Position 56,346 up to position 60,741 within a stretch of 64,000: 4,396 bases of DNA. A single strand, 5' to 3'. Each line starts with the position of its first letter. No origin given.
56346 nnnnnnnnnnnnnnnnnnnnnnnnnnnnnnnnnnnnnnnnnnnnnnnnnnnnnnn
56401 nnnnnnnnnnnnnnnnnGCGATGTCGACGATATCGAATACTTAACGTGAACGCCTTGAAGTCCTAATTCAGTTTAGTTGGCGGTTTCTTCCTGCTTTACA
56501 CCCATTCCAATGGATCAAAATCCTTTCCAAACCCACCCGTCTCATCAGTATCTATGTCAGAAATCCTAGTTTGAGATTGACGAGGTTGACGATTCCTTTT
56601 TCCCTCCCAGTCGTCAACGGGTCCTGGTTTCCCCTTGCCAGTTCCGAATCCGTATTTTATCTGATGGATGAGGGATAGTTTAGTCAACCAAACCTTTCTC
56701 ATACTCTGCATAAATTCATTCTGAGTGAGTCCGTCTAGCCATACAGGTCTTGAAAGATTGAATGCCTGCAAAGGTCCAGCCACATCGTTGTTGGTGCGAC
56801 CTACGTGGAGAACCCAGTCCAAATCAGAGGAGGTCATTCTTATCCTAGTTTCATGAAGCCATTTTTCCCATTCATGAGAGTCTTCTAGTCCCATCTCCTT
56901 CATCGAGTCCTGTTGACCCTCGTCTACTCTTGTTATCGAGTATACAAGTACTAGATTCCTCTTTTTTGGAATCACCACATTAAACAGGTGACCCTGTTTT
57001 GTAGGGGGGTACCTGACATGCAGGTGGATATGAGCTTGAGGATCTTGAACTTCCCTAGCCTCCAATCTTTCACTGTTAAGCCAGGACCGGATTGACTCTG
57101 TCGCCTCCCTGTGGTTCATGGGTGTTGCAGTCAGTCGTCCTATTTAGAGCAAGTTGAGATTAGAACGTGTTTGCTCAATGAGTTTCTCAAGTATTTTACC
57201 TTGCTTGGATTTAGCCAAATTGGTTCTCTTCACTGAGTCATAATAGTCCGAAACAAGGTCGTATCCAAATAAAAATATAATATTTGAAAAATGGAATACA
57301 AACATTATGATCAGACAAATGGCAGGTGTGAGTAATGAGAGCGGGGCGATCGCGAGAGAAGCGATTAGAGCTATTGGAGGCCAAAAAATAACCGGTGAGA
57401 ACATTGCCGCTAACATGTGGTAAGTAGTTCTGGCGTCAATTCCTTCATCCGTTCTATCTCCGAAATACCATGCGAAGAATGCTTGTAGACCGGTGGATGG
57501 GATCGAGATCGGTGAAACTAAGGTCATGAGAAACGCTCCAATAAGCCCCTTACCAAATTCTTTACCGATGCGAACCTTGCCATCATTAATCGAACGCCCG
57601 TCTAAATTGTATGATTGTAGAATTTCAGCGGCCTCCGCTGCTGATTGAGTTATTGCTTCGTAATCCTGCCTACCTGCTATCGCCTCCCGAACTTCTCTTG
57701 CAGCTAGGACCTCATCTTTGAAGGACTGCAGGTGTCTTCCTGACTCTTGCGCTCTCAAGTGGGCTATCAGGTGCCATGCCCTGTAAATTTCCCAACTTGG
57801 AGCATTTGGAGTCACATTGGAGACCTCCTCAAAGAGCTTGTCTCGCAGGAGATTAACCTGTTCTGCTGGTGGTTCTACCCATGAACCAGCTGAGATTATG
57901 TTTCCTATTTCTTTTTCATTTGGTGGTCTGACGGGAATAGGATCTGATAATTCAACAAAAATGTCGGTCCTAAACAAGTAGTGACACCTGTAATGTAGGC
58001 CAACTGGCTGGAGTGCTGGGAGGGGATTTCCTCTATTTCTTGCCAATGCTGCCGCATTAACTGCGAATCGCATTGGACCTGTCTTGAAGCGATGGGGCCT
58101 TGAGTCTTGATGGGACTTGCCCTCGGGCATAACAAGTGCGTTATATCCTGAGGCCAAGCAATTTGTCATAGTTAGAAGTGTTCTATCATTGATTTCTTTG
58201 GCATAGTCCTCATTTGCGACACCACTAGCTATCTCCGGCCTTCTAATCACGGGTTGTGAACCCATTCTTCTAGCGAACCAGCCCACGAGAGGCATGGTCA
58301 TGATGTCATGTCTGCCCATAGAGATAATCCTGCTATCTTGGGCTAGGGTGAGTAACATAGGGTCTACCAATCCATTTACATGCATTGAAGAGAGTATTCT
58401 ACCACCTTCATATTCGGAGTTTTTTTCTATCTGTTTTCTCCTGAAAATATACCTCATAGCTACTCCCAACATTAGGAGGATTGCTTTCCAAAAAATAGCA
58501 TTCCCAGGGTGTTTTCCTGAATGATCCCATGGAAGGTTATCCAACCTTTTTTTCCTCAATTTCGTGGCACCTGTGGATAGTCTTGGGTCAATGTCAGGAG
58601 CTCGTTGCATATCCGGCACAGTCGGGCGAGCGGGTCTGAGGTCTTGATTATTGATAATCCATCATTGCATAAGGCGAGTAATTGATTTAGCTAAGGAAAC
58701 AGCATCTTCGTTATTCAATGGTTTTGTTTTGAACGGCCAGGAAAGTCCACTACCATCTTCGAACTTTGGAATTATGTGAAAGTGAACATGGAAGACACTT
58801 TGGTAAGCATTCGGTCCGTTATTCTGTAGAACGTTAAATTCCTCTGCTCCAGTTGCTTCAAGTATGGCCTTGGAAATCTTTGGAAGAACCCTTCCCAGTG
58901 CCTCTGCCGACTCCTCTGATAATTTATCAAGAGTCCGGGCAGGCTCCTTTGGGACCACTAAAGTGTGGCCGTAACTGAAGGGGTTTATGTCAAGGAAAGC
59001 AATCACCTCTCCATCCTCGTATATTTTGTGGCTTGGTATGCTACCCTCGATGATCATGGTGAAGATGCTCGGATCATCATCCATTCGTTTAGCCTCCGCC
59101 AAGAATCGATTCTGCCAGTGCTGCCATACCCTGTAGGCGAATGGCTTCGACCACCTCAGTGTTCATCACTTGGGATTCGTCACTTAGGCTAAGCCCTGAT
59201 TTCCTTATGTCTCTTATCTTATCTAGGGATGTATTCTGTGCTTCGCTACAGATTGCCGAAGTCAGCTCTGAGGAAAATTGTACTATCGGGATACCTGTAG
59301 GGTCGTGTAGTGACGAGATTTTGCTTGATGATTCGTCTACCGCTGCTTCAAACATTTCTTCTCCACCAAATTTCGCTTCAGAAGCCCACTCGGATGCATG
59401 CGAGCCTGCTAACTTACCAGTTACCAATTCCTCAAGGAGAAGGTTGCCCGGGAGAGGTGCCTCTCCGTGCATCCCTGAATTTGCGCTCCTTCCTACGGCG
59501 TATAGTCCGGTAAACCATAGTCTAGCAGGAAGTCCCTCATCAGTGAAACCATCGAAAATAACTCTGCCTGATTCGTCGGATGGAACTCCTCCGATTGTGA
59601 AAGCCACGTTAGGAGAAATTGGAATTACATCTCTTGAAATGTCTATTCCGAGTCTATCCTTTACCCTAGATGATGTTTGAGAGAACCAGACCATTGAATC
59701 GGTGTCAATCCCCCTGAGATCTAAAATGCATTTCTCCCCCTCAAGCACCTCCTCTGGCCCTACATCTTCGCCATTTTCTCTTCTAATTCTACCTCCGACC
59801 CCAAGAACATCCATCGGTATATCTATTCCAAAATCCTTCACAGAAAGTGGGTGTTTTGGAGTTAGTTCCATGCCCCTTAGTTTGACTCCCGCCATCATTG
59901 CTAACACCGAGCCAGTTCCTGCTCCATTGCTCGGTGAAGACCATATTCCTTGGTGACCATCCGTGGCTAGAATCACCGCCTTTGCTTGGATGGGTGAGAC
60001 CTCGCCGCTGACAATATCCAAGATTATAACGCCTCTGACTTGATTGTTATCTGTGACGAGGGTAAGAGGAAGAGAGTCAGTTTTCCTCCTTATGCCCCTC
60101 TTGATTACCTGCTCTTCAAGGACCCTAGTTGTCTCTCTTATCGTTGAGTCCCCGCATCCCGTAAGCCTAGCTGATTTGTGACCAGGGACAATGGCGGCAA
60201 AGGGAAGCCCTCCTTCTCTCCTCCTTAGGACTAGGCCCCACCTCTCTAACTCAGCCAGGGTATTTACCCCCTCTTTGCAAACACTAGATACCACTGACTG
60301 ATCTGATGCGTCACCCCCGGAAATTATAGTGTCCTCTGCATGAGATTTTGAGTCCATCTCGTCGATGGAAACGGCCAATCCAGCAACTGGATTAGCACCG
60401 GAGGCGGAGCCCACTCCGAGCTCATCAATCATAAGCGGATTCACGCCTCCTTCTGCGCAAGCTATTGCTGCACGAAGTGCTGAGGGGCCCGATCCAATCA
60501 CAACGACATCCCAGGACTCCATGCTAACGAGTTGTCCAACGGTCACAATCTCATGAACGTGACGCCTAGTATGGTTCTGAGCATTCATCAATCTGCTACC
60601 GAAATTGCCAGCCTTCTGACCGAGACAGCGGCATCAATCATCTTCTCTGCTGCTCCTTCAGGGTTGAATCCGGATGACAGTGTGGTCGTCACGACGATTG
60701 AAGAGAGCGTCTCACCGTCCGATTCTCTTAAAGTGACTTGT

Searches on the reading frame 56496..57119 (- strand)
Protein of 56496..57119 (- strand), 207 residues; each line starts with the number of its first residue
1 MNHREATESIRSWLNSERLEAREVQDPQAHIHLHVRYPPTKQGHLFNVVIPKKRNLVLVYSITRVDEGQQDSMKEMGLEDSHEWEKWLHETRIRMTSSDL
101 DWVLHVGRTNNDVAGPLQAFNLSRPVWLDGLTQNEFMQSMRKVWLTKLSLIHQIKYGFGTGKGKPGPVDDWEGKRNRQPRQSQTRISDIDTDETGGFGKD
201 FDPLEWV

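Call 56: search_protein_families(library=pfam, proteins=[window:56496-57119:-], max_evalue=0.001)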
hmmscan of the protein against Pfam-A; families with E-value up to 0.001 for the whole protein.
window:56496-57119:- (207 aa): 1 family
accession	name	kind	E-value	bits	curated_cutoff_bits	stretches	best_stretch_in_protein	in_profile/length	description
PF10061.14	DUF2299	-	1e-13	51.7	22.8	1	10-151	2-135/138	Uncharacterized conserved protein (DUF2299)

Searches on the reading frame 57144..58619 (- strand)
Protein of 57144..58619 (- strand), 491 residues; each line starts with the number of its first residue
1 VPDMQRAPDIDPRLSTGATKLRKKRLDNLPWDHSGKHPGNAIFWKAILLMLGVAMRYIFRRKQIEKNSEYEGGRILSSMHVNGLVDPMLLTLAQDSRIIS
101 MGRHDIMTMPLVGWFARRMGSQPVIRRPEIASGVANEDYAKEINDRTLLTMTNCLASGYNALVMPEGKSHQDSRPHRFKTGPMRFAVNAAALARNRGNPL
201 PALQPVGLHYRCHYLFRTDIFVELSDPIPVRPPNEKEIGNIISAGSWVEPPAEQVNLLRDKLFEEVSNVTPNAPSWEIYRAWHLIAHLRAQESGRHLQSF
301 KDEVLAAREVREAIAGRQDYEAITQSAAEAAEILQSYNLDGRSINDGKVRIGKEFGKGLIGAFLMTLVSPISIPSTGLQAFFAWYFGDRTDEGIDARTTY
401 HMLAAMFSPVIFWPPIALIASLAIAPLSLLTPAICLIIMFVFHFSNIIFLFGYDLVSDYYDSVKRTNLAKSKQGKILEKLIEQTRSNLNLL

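Call 12: search_protein_families(library=pfam, proteins=[window:57144-58619:-], max_evalue=0.001)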
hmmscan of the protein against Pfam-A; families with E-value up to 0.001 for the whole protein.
window:57144-58619:- (491 aa): 1 family
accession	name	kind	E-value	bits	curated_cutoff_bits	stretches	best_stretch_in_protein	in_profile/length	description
PF01553.26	Acyltransferase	-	2.1e-11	44.2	23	1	65-189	7-122/132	Acyltransferase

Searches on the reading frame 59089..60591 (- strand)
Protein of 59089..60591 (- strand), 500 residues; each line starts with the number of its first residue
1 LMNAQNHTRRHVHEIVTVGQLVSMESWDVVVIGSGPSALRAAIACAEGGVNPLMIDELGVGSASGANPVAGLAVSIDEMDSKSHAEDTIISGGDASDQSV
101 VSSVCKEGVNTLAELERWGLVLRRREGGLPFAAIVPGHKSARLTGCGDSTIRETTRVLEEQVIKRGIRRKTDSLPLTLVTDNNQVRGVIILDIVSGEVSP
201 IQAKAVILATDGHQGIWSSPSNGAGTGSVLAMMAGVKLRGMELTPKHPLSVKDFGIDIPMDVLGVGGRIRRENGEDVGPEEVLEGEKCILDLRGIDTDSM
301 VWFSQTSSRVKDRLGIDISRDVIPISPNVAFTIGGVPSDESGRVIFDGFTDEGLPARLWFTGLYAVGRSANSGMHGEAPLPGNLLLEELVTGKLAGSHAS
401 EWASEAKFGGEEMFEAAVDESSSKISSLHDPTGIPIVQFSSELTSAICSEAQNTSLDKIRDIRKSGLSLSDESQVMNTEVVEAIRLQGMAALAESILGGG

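Call 12: search_protein_families(library=pfam, proteins=[window:59089-60591:-], max_evalue=0.001)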
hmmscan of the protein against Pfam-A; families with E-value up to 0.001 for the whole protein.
window:59089-60591:- (500 aa): 2 families
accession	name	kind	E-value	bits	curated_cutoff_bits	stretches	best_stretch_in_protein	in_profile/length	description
PF00890.30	FAD_binding_2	-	1.9e-36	126.6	20.4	1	28-384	1-413/414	FAD binding domain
PF12831.13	FAD_oxidored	-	5.3e-05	23.1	27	1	28-210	1-144/416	FAD dependent oxidoreductase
